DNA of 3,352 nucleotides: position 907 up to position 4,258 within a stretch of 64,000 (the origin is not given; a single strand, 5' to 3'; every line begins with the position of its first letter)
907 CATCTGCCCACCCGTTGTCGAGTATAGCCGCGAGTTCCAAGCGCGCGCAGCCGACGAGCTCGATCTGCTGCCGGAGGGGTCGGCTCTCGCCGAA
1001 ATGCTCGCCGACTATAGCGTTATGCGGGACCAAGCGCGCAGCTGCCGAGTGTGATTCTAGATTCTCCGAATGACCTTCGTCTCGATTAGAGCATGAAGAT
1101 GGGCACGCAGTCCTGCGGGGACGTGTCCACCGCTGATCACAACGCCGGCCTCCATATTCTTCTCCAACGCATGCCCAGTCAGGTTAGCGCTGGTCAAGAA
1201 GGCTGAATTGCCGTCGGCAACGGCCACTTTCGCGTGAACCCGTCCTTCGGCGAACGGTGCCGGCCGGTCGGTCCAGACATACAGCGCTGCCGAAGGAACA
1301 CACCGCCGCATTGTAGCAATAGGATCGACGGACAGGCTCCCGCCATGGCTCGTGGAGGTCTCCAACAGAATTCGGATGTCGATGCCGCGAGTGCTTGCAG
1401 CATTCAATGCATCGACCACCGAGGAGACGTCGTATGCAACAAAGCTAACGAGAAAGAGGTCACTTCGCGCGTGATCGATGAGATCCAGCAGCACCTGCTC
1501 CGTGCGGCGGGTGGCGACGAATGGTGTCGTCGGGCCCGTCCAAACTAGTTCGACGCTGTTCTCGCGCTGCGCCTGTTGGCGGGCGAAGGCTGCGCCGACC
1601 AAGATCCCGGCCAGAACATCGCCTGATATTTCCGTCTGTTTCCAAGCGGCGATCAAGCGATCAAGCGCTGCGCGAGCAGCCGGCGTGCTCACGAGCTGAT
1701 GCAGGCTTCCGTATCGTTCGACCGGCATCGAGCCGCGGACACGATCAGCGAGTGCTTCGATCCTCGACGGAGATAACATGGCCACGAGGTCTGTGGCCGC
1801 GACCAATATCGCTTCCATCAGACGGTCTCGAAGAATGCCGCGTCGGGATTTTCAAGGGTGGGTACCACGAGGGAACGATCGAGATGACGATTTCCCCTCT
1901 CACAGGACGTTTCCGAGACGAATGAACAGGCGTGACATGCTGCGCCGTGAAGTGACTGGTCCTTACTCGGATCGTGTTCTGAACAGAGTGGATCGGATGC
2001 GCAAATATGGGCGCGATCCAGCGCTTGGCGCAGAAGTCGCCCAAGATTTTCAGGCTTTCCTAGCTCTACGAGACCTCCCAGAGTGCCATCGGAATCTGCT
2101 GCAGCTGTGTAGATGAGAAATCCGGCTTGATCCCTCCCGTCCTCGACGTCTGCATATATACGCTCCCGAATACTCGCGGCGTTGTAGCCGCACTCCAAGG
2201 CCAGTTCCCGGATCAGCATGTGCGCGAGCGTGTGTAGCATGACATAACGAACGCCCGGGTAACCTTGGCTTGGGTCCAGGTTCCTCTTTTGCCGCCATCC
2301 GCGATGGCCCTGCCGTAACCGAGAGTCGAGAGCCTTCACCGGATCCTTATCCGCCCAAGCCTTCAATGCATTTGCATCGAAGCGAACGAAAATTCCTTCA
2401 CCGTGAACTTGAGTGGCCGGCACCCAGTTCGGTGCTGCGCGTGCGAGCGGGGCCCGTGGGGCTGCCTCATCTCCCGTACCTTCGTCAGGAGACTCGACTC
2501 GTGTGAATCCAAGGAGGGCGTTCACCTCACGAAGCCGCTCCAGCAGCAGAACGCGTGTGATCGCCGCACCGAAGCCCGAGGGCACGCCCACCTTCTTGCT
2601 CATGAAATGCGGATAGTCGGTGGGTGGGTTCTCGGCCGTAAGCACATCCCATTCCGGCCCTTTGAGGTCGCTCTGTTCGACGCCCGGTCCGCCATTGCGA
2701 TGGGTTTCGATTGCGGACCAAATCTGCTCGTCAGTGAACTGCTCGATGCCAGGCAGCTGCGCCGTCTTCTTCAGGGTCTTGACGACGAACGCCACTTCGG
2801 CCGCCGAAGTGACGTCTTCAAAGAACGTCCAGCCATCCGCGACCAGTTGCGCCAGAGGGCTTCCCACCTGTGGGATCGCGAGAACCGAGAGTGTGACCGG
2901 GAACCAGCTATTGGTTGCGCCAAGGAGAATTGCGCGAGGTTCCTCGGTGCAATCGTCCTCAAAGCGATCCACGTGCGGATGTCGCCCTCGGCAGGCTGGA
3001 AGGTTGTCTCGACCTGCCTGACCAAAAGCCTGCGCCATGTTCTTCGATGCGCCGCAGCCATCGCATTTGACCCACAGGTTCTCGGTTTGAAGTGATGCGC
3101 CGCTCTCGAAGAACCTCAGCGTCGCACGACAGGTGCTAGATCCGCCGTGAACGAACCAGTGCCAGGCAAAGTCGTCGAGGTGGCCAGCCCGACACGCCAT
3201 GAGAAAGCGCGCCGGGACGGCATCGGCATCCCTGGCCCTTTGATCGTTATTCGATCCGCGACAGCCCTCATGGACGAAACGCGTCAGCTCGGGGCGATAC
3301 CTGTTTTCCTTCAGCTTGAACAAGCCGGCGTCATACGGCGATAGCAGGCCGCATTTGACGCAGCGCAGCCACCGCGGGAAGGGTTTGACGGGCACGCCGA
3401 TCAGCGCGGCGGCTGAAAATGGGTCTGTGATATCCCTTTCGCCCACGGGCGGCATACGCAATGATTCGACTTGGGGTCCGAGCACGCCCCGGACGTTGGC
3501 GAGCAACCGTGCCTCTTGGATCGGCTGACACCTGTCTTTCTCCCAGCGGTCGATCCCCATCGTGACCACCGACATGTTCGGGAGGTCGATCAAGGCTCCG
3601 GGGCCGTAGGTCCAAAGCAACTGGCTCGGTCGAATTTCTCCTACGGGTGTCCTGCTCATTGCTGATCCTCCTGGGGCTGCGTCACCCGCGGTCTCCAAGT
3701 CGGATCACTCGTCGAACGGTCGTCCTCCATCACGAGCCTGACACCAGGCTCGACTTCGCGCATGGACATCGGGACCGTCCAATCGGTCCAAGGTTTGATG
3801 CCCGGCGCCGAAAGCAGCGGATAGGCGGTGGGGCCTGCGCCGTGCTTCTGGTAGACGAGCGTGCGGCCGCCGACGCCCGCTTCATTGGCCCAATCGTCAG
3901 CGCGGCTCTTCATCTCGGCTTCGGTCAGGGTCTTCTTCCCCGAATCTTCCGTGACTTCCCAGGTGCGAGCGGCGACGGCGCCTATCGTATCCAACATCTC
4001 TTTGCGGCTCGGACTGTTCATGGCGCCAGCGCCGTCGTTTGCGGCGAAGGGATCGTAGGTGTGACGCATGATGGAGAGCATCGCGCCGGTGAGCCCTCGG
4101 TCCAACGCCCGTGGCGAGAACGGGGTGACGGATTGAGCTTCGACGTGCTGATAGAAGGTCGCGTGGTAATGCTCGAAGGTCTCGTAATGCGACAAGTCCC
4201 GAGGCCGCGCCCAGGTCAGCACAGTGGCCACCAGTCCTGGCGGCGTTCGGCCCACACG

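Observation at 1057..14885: Complete five-gene DISARM class 1 anti-phage system (drmD-drmMI-drmA-drmB-drmC)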

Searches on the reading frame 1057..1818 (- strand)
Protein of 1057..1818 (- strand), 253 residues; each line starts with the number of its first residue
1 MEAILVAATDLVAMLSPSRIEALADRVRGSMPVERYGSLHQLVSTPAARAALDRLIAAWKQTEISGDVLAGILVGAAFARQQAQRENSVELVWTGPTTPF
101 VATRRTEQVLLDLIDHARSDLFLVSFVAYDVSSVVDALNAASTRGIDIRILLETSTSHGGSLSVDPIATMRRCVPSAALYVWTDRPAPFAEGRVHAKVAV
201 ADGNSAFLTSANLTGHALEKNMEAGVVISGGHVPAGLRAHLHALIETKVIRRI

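Call 3: search_protein_families(library=padloc, proteins=[window:1057-1818:-])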
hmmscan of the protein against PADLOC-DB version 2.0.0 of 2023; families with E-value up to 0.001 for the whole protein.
window:1057-1818:- (253 aa): 28 families (the best 25 are shown)
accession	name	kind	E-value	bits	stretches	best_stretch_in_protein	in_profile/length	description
PDLC02585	DrmC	-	2.3e-110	366.1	1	1-252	1-252/253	DrmC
PDLC02606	DrmC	-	3.6e-79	262.8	1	73-252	2-181/182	DrmC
PDLC02602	DrmC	-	4.6e-64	214.8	1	1-250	3-254/381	DrmC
PDLC02588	DrmC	-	9.2e-56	187.3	1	6-253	8-252/256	DrmC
PDLC02605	DrmC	-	3e-46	156.2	1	15-251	19-266/270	DrmC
PDLC02597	DrmC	-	9.9e-46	154.6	1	45-241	31-232/242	DrmC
PDLC02607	DrmC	-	3.2e-44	149.2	1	9-247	11-256/265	DrmC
PDLC02595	DrmC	-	1.2e-39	134.6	1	41-250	49-264/269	DrmC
PDLC02589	DrmC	-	1.6e-36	123.8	1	60-253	64-262/264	DrmC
PDLC02610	DrmC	-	1.6e-32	110.4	1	151-250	3-102/107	DrmC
PDLC02587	DrmC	-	1.1e-22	78.3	2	194-253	205-264/267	DrmC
PDLC02614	DrmC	-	4.1e-19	66.9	1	102-237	18-143/153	DrmC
PDLC02608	DrmC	-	4.2e-19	67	1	90-252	2-159/162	DrmC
PDLC02616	DrmC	-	2.1e-18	64.8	1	78-253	54-224/224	DrmC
PDLC02612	DrmC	-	7.2e-17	59.7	1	44-247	36-227/235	DrmC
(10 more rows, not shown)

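Call 4: search_protein_families(library=pfam, proteins=[window:1057-1818:-])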
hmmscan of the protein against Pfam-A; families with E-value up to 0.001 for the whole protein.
window:1057-1818:- (253 aa): 1 family
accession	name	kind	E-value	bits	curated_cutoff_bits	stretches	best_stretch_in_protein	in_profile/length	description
PF13091.12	PLDc_2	-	4.1e-17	62.7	27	1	110-234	1-121/132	PLD-like domain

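Call 37: search_protein_families(library=ncbifam, proteins=[window:1057-1818:-], max_evalue=0.00001)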
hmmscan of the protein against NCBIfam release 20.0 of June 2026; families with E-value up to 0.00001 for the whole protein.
window:1057-1818:- (253 aa): 4 families
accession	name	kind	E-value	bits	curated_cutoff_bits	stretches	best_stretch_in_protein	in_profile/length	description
NF038319.1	DISARM_DrmC_I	equivalog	1.2e-76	257.4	133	1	11-246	1-236/236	DISARM system phospholipase D-like protein DrmC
NF008427.0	PRK11263.1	equivalog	4.9e-08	32.5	281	1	103-248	205-343/409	cardiolipin synthase ClsB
NF010492.0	PRK13912.1-3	equivalog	8.4e-07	28.7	297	1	109-225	38-152/178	nuclease NucT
NF010490.0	PRK13912.1-1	equivalog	8.2e-06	26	211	0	106-155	31-79/159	nuclease NucT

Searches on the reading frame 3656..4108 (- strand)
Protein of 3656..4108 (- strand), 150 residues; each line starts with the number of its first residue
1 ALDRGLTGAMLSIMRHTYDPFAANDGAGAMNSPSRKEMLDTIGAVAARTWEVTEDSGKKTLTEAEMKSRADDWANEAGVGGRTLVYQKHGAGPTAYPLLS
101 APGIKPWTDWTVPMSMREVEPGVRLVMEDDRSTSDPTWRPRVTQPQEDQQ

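Call 39: search_solved_structures(query=window:3656-4108:-, show_alignments=1)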
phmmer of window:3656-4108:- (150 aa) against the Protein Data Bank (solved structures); distinct sequences matched with E-value up to 0.001: 1.
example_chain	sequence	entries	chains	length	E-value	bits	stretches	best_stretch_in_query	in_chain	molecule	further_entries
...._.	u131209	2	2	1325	2.5e-37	131.1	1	1-148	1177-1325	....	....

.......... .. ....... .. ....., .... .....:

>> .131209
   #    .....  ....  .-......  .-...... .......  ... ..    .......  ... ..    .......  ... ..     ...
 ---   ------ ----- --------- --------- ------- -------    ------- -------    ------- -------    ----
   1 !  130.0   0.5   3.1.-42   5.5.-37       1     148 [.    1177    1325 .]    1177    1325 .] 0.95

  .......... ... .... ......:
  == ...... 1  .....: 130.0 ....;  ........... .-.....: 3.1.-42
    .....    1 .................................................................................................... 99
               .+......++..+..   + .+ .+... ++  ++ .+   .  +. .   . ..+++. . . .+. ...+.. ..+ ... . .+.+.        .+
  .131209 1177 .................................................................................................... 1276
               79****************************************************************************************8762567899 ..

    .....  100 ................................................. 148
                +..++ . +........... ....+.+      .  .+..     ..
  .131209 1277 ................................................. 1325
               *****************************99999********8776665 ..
